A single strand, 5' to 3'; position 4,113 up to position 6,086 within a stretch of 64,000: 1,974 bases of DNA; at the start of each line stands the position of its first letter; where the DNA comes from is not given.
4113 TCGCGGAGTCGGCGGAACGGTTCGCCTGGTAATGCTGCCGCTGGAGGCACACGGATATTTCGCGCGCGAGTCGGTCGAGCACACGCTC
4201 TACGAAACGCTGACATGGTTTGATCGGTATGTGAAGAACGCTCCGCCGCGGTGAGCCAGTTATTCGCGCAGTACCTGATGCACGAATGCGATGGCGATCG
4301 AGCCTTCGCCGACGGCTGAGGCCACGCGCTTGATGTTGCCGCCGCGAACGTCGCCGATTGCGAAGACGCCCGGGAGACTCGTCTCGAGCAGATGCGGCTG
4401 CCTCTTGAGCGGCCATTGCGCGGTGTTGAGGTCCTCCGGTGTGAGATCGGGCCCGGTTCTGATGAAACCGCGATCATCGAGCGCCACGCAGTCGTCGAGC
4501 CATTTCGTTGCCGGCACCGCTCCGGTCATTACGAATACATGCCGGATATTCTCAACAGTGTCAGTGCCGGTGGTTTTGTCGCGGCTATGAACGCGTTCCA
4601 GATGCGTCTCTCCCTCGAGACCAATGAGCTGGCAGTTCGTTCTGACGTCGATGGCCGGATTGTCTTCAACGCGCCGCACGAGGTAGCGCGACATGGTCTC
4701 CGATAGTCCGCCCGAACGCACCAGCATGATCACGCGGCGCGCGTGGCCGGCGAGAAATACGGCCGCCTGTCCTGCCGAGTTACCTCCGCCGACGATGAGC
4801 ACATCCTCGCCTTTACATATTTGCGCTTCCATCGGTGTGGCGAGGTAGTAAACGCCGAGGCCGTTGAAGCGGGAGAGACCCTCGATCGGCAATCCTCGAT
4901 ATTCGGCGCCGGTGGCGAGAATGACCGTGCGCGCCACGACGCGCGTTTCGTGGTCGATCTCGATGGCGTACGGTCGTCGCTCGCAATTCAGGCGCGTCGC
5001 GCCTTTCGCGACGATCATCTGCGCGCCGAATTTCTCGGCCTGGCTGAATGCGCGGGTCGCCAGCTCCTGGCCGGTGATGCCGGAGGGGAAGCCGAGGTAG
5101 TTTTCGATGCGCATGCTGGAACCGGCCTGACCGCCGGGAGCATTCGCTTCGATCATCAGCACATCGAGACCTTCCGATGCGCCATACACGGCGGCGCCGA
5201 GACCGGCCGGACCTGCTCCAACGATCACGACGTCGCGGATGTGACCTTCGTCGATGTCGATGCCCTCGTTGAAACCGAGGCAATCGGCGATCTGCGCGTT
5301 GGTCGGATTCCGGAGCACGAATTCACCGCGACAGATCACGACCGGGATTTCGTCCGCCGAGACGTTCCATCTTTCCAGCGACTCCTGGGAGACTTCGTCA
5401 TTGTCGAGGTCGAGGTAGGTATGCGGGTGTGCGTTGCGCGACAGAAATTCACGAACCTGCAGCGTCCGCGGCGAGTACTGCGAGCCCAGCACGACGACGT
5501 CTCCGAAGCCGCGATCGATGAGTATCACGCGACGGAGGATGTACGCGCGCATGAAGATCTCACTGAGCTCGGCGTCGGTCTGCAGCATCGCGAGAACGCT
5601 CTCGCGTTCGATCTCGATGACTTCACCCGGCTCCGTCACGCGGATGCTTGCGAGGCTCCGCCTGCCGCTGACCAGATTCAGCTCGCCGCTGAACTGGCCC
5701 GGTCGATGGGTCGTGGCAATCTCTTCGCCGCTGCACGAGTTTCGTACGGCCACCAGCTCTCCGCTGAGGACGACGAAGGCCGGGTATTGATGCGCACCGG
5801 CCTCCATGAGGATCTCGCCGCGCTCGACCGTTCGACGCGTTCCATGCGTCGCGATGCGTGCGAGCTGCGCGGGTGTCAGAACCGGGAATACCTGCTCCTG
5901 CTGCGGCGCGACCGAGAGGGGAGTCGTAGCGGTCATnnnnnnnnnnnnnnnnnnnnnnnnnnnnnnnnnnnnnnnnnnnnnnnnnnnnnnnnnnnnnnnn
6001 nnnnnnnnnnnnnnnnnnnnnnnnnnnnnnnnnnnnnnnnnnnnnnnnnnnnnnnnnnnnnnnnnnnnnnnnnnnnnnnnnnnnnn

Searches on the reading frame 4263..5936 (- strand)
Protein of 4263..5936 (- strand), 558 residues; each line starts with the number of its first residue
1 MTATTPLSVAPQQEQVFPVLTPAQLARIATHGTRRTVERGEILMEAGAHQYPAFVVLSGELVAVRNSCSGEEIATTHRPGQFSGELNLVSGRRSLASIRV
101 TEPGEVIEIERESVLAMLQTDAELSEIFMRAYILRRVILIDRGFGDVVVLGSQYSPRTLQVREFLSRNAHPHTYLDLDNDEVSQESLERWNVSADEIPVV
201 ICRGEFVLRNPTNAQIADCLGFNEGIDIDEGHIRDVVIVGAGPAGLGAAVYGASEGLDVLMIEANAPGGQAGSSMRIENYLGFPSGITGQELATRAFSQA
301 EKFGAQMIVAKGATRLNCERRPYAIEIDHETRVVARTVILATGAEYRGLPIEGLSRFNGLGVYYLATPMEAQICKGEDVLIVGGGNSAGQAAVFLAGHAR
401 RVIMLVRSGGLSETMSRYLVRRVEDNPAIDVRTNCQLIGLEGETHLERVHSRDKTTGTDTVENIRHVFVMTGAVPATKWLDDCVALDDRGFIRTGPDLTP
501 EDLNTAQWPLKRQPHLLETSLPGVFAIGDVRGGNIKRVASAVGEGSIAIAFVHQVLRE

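Call 41: search_protein_families(library=pfam, proteins=[window:4263-5936:-], max_evalue=0.001)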
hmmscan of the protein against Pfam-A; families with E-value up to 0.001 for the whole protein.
window:4263-5936:- (558 aa): 11 families
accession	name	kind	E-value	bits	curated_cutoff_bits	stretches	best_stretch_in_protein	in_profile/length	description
PF07992.20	Pyr_redox_2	-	7e-33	114.7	26.1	1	235-545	2-291/291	Pyridine nucleotide-disulphide oxidoreductase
PF13738.12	Pyr_redox_3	-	1.2e-16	61.3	30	1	319-505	110-296/305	Pyridine nucleotide-disulphide oxidoreductase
PF00027.35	cNMP_binding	-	1.7e-13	50.8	27.5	1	35-121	2-89/89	Cyclic nucleotide-binding domain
PF12831.13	FAD_oxidored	-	7.6e-09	35.8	27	1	235-276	1-43/416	FAD dependent oxidoreductase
PF00070.33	Pyr_redox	-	6.6e-08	33.4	22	1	379-449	2-77/82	Pyridine nucleotide-disulphide oxidoreductase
PF01946.23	Thi4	-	1.8e-06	27.8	26.2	1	232-271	16-57/235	Thi4 family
PF01266.30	DAO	-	1.5e-05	25.1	27.9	1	235-274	1-42/353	FAD dependent oxidoreductase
PF13450.12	NAD_binding_8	-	2.1e-05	25.2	21.9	1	238-274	1-38/68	NAD(P)-binding Rossmann-like domain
PF03486.20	HI0933_like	-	6.3e-05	23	50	1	235-266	2-33/244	HI0933-like protein Rossmann domain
PF01134.28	GIDA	-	0.00038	20.1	22.1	0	235-265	1-31/391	Glucose inhibited division protein A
PF00890.30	FAD_binding_2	-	0.00079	19.2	20.4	1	235-270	1-37/414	FAD binding domain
